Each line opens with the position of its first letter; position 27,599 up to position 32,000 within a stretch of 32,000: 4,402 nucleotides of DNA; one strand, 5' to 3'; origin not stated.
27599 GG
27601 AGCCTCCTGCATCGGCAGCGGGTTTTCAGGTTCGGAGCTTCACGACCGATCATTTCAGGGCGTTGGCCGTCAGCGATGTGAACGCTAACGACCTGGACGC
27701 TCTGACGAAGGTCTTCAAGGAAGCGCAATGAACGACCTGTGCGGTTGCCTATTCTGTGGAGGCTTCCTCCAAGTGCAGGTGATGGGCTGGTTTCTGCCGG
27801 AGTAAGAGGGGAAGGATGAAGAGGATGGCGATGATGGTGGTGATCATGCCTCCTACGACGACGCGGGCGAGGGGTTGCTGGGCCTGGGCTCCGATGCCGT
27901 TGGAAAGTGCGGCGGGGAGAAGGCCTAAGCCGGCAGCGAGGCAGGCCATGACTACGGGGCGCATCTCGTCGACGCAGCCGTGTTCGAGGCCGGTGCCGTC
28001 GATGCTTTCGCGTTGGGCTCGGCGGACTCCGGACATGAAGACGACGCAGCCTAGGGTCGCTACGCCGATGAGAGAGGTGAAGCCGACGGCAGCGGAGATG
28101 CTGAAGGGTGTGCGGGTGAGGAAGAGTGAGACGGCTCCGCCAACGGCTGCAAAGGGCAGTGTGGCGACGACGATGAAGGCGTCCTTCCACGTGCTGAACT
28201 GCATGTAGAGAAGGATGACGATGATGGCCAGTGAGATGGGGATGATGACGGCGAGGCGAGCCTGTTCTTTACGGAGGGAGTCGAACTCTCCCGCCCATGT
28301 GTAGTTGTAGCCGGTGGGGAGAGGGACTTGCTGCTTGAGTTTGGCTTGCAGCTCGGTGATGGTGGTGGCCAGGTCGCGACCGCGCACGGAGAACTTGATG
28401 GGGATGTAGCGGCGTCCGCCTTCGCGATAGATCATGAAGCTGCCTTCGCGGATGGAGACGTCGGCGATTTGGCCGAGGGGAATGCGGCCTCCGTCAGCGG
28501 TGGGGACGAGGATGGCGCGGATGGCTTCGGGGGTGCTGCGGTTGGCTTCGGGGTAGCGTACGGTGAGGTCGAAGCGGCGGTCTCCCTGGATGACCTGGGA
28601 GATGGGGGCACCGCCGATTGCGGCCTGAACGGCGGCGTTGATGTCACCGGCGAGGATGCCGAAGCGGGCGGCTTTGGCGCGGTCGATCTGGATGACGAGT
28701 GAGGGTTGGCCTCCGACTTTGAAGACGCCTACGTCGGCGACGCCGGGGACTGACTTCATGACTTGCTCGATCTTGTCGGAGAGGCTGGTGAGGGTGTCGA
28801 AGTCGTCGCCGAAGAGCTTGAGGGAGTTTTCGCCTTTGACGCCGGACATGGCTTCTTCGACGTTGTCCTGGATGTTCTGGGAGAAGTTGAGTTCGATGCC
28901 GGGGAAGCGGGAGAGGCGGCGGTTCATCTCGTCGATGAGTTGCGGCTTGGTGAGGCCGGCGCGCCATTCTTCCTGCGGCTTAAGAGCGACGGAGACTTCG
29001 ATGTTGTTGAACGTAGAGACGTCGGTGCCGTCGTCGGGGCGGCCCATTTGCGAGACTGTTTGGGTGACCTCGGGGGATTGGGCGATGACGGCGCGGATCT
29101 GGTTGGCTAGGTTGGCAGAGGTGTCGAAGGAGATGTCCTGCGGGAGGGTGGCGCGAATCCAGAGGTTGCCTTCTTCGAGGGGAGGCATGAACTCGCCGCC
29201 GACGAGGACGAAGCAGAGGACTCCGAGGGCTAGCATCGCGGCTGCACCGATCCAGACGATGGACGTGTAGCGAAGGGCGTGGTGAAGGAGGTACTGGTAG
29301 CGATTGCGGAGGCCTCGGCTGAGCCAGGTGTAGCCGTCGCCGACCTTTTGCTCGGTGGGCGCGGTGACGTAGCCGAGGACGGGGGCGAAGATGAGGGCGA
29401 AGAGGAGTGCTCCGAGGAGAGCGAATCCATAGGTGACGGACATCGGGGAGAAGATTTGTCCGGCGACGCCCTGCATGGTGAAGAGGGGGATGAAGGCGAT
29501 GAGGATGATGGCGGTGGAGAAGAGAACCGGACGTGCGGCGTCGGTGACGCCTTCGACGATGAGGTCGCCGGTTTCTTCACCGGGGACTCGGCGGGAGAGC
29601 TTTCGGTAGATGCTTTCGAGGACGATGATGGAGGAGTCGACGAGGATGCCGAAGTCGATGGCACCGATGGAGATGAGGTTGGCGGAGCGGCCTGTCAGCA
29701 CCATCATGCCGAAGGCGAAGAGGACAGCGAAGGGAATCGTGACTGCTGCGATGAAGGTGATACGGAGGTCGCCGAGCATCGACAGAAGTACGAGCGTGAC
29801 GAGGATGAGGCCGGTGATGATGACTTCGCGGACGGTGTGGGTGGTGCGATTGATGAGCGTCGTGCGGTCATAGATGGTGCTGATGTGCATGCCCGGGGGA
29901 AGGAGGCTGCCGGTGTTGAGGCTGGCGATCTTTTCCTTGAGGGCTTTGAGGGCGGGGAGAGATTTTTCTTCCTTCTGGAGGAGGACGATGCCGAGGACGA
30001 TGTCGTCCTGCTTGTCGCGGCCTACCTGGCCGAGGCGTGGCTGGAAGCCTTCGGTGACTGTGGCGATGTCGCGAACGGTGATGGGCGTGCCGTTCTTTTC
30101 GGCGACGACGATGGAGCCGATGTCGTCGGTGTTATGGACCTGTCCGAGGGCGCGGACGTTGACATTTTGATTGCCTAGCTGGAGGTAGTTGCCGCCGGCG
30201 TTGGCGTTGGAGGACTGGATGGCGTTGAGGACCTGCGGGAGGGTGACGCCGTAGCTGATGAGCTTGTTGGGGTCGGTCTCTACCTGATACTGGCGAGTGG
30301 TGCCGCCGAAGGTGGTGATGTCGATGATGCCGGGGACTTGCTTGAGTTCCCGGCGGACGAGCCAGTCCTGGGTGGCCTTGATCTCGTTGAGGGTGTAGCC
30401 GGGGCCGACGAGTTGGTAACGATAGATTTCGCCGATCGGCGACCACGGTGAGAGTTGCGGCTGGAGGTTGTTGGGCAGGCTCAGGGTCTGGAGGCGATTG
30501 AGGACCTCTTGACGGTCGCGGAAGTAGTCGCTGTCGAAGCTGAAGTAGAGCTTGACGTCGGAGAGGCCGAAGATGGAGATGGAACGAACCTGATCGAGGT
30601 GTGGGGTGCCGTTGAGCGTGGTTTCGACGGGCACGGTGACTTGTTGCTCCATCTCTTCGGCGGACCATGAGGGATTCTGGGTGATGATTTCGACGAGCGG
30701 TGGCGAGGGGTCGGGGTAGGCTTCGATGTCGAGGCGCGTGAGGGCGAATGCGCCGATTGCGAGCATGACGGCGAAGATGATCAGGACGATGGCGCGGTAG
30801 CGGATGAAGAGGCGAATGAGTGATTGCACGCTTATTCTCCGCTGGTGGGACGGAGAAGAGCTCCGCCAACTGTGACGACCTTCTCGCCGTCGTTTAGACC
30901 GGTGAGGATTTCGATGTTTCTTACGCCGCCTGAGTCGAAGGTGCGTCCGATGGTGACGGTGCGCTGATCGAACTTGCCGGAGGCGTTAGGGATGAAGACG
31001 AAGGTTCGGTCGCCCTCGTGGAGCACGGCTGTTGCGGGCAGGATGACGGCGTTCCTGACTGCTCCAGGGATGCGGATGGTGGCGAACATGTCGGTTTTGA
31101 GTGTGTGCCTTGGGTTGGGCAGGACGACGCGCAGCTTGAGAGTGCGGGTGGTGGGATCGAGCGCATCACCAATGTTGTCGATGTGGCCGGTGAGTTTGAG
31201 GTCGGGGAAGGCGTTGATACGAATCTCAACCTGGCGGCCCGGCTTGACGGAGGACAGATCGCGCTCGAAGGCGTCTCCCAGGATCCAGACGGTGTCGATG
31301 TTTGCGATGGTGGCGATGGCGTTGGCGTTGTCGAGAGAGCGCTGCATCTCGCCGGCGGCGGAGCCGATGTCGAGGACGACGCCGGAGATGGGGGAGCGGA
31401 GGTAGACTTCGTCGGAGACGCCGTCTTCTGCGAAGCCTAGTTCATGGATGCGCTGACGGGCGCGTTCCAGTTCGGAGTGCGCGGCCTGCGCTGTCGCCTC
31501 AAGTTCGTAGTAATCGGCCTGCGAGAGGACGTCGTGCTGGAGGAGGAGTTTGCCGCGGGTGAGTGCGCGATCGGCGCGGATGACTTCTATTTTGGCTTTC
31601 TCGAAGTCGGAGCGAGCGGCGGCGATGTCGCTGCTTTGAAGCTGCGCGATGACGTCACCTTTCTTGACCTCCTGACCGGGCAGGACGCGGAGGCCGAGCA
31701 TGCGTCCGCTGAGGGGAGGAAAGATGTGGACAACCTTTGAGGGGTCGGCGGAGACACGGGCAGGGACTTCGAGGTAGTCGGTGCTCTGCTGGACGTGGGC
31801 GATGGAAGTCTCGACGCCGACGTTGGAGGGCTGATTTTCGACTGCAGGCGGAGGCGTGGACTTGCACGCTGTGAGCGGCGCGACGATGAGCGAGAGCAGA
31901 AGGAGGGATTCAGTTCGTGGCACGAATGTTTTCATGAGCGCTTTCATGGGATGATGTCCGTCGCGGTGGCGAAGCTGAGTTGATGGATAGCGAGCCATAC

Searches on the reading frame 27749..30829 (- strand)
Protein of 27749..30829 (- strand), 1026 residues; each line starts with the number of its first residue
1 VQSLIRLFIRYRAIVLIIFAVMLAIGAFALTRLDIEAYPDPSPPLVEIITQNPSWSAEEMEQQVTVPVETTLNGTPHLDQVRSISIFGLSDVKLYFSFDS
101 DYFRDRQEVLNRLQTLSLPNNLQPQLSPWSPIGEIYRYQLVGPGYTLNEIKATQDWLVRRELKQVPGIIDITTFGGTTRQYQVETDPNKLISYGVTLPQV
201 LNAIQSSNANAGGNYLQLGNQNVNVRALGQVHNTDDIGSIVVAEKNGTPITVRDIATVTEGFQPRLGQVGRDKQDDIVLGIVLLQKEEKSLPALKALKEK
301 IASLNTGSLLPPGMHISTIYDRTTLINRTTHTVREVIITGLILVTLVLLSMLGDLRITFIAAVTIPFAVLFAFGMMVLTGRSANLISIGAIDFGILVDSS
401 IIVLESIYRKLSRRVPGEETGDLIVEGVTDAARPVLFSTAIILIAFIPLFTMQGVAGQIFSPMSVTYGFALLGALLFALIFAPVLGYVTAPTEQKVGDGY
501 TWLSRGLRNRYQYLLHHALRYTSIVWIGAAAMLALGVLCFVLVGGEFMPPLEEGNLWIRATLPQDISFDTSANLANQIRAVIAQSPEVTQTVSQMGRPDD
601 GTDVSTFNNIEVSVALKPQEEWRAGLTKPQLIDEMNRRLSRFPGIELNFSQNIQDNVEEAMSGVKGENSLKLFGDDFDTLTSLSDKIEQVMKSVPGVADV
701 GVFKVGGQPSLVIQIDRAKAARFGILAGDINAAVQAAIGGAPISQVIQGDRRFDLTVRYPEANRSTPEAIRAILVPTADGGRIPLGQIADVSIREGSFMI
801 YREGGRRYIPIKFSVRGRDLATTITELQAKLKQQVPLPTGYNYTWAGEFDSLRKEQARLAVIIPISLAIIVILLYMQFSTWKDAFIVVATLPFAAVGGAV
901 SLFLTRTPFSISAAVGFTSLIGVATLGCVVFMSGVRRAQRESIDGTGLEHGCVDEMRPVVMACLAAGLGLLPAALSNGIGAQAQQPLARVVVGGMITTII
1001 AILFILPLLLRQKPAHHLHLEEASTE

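Call 91: search_protein_families(library=pfam, proteins=[window:27749-30829:-], max_evalue=0.00001)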
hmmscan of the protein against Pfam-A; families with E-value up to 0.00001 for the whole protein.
window:27749-30829:- (1026 aa): 1 family
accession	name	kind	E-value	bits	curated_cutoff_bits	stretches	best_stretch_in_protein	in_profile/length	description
PF00873.25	ACR_tran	-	1e-228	762.2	28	1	5-1009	2-1016/1021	AcrB/AcrD/AcrF family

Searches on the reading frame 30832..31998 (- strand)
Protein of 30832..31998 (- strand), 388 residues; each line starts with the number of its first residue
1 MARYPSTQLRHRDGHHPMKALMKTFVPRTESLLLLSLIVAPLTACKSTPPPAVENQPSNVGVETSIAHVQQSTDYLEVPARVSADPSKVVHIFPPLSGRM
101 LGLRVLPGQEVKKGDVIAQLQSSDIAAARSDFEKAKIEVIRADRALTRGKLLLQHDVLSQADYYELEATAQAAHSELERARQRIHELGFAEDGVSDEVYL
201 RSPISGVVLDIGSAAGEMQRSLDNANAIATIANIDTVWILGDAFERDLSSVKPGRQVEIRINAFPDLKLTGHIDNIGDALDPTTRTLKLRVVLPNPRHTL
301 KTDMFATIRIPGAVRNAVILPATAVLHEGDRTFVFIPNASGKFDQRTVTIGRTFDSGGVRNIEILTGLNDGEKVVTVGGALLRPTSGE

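Call 91: search_protein_families(library=pfam, proteins=[window:30832-31998:-], max_evalue=0.00001)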
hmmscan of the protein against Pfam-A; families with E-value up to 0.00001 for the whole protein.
window:30832-31998:- (388 aa): 2 families
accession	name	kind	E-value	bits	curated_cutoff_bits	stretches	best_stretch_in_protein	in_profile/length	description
PF16576.10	HlyD_D23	-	8.3e-40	136.8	30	1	74-306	4-214/214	Barrel-sandwich domain of CusB or HlyD membrane-fusion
PF13437.12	HlyD_3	-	7.5e-16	59.2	22.2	1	200-297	2-97/106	HlyD family secretion protein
